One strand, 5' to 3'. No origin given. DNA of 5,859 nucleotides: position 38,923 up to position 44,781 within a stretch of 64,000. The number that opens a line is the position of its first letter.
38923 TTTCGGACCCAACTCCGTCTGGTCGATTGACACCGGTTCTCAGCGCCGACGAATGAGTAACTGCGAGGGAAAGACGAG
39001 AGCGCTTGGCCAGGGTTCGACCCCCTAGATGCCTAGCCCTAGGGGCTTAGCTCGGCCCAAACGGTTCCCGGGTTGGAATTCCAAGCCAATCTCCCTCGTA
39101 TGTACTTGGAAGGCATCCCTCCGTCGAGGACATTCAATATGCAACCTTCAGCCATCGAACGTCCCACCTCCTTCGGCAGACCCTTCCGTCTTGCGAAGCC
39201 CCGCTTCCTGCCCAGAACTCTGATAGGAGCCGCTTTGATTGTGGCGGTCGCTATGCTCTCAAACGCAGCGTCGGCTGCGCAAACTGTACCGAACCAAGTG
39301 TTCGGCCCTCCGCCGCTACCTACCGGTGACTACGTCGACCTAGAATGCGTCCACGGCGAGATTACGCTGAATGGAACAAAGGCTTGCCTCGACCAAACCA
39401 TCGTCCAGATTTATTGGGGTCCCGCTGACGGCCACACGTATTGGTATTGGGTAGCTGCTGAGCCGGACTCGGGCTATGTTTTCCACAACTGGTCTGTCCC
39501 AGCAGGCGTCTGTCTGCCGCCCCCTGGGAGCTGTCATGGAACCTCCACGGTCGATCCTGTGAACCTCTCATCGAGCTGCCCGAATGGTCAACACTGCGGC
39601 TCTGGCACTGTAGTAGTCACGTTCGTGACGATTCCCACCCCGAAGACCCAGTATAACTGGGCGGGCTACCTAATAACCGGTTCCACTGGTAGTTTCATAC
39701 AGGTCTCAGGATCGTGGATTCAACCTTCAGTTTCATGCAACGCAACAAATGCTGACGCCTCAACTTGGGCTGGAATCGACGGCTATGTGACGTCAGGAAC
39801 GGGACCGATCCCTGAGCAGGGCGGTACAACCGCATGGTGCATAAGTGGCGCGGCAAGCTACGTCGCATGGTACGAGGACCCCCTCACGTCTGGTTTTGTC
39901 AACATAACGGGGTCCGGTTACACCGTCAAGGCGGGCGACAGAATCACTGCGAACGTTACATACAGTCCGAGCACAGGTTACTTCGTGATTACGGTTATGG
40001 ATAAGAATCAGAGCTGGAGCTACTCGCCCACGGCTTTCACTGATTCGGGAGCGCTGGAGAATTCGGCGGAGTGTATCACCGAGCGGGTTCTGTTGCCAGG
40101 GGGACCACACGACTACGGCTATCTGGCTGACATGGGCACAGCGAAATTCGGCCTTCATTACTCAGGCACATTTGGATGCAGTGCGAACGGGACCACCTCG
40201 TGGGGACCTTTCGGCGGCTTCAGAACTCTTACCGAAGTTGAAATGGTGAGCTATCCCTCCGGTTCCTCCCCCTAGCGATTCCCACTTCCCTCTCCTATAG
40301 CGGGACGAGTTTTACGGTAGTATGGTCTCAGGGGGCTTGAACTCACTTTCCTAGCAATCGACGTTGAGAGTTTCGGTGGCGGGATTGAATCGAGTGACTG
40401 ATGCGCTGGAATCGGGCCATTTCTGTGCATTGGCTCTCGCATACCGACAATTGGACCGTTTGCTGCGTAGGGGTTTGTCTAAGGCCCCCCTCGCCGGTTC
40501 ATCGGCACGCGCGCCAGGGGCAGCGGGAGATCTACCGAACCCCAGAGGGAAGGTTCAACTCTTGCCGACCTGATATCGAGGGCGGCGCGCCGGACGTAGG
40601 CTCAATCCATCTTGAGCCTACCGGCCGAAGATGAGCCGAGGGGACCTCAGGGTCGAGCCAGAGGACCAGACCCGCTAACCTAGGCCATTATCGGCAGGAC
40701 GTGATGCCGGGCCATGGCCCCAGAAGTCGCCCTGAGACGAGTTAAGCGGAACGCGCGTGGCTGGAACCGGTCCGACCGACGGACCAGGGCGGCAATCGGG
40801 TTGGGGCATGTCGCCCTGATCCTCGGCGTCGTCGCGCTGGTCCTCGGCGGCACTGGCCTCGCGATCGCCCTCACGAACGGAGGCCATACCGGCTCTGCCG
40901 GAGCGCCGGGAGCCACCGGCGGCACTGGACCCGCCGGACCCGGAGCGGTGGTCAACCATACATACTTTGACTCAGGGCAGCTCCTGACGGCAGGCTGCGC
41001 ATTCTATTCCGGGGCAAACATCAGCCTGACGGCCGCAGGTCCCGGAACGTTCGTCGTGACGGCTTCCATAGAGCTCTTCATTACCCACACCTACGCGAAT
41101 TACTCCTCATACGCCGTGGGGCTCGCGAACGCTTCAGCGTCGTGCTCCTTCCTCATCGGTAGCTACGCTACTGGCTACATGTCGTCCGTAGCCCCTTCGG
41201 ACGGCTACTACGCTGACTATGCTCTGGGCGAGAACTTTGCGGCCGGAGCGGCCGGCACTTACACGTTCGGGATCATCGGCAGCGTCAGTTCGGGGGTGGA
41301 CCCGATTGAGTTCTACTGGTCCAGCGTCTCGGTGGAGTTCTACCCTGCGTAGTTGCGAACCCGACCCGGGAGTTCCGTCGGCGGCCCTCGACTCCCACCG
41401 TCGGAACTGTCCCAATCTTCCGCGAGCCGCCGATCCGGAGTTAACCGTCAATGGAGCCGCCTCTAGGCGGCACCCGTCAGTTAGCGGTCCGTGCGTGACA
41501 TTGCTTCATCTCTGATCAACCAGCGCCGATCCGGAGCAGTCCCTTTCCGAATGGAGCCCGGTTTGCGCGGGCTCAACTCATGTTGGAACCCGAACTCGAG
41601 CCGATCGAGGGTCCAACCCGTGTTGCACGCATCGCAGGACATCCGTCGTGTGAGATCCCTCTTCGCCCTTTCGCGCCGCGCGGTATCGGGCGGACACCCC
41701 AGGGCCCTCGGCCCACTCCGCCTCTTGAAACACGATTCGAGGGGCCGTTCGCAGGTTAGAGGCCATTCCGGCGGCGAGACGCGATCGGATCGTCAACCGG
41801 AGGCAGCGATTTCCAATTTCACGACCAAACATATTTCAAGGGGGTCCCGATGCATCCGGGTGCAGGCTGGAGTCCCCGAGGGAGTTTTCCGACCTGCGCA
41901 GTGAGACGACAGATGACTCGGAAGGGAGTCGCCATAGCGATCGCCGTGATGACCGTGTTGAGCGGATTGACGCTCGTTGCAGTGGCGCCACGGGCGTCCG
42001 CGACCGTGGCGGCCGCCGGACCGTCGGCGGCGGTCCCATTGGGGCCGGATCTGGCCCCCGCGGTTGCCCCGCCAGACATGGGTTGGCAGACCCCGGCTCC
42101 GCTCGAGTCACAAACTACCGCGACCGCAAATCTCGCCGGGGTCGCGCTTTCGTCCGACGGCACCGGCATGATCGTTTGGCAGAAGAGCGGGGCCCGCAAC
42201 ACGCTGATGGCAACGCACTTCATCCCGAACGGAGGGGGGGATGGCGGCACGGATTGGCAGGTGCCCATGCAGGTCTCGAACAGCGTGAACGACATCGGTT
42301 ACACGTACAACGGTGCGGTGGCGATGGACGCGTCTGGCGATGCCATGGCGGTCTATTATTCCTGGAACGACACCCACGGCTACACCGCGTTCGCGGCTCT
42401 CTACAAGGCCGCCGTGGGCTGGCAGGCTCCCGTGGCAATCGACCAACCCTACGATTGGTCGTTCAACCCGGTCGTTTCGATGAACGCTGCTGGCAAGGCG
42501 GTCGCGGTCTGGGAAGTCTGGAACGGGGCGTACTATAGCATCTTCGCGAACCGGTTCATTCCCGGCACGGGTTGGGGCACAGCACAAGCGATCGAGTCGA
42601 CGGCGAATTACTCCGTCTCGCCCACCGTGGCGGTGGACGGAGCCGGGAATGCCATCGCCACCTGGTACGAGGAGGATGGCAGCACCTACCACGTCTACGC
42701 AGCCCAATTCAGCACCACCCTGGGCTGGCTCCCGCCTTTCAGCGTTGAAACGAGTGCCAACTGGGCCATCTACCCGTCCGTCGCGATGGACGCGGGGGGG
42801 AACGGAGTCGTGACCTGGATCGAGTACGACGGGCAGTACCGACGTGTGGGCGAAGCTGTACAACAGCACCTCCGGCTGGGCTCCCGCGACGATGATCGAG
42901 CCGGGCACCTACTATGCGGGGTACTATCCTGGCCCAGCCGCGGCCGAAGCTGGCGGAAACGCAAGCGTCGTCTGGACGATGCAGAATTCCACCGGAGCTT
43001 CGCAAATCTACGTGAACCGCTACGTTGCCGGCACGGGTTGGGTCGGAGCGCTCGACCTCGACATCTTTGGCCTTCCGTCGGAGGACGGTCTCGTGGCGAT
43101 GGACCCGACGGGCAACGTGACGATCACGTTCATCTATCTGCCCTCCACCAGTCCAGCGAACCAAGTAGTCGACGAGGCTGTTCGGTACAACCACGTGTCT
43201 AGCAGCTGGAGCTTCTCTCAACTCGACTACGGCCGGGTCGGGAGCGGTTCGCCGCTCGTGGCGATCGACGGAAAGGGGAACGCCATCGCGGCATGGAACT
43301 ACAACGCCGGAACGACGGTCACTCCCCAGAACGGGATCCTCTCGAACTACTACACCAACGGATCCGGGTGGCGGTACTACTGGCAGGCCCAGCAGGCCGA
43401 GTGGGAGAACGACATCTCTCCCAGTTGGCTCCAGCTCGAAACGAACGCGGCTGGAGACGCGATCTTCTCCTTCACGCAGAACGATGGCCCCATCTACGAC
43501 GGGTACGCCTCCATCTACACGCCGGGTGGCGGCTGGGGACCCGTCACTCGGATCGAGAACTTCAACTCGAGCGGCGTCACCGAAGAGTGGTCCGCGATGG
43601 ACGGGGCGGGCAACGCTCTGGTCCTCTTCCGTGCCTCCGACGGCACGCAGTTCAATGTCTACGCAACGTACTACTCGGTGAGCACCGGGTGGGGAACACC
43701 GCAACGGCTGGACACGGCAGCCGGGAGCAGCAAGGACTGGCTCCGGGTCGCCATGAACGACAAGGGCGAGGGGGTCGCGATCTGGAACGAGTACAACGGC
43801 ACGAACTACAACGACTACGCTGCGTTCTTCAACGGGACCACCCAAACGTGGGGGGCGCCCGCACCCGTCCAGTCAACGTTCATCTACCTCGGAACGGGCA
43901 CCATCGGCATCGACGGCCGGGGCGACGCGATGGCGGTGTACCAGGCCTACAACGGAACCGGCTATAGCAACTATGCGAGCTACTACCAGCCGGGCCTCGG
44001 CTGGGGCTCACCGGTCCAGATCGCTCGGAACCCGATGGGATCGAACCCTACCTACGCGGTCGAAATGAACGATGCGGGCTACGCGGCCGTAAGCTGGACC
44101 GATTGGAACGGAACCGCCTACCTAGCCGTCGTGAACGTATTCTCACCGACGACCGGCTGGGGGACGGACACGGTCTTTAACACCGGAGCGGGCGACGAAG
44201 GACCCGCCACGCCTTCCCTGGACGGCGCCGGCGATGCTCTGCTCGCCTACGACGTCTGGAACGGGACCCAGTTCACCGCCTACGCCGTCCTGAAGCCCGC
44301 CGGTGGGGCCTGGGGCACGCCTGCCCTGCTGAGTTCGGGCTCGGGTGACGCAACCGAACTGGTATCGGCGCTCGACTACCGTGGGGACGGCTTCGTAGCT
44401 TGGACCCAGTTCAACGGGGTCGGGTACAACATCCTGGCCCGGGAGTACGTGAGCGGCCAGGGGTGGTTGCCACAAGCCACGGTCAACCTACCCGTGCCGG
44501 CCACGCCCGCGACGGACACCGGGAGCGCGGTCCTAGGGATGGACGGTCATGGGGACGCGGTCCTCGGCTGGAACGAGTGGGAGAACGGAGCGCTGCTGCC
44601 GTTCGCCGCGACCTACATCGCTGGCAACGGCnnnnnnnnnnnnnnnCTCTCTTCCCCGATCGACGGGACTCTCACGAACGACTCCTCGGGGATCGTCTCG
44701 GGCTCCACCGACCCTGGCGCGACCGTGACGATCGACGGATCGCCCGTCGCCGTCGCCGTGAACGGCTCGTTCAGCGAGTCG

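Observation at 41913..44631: Sixteen blade-sized Trp-rich repeats in a giant surface protein that I cannot assign to any repeat family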

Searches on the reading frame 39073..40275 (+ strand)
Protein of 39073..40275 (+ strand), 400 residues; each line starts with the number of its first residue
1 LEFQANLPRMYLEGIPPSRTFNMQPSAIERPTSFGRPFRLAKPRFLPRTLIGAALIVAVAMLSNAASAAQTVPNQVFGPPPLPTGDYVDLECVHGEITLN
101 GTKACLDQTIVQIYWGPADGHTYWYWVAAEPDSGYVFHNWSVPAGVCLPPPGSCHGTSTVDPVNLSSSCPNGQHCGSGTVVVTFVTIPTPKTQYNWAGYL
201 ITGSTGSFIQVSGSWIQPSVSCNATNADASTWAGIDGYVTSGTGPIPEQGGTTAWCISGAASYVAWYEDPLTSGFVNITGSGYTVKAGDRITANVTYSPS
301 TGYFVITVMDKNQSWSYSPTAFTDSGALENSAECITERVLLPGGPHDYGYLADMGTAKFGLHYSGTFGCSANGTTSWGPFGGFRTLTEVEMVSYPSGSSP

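Call 55: search_protein_families(library=pfam, max_evalue=0.001, proteins=[window:39073-40275:+])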
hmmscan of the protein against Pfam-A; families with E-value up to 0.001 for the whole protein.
window:39073-40275:+ (400 aa): 1 family
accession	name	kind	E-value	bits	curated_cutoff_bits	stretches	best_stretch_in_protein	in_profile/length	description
PF01828.24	Peptidase_A4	-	8.3e-20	71.5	22.3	1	195-359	2-162/206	Peptidase A4 family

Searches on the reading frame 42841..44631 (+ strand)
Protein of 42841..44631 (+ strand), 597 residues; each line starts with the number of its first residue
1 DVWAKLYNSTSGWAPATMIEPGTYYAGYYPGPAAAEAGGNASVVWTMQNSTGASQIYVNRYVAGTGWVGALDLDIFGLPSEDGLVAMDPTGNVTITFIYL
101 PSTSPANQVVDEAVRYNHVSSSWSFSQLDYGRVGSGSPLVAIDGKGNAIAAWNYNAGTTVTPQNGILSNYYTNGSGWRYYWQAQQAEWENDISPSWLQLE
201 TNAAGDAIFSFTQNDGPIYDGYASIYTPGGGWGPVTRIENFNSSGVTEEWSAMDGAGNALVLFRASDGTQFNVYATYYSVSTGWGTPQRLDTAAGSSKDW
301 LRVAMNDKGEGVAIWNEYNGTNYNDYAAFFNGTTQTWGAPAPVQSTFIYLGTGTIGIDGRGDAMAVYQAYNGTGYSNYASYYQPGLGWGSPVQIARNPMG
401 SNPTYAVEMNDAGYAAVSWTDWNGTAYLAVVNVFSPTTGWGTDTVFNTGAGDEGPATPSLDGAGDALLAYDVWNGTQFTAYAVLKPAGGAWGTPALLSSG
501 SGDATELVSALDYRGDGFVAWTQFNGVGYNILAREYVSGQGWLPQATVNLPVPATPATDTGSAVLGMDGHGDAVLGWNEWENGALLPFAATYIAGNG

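Call 38: search_protein_representatives(protein=window:42841-44631:+)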
Query: 597 residues. Proteins with E-value up to 0.001 (for the whole library): 5513; up to 1e-10: 2813; up to 1e-30: 324. The best 150 are listed.
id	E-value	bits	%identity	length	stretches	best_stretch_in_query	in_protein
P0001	0.0e+00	1075.6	61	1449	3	2-597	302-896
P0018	1.1e-196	671.7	46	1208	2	2-597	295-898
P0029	1.1e-117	410.7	36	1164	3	10-597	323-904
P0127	7.0e-115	401.4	40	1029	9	213-327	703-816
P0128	6.5e-83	295.8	34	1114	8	219-327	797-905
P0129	3.3e-80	286.9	31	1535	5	198-479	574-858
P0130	1.4e-79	284.8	31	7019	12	246-549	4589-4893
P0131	8.7e-79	282.2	32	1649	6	205-578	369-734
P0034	1.4e-78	281.5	34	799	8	136-324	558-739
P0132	1.7e-75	271.3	31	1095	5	226-539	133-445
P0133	4.3e-75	270.0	33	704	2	2-394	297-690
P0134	3.1e-67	244.1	33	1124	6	224-419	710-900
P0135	7.9e-67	242.7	31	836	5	137-443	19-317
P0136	1.4e-59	218.7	34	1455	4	121-597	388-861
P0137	4.2e-59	217.2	32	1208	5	252-540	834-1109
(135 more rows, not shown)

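Call 61: find_related_loci(query=window:42841-44631:+, collection=genome_contigs, flank=6000)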
Query window:42841-44631:+ (597 aa) in genome_contigs; peptide patterns used: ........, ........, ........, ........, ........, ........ (x = any residue, [..] = any of these).
25 stretches matched a pattern; 1 encode a relative of the query (tblastn E <= 1e-3); 1 distinct loci.
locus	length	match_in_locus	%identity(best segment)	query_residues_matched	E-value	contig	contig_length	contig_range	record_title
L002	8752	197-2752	65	2-597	0e+0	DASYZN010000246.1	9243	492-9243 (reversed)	MAG TPA_asm: Thermoplasmata archaeon isolate SMAG_U6363 k141_549501, whole genome shotgun sequence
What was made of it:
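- Tried and rejected: With the single protein it found one Thermoplasmata MAG (call 61), so genome_contigs gave no taxonomic survey.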
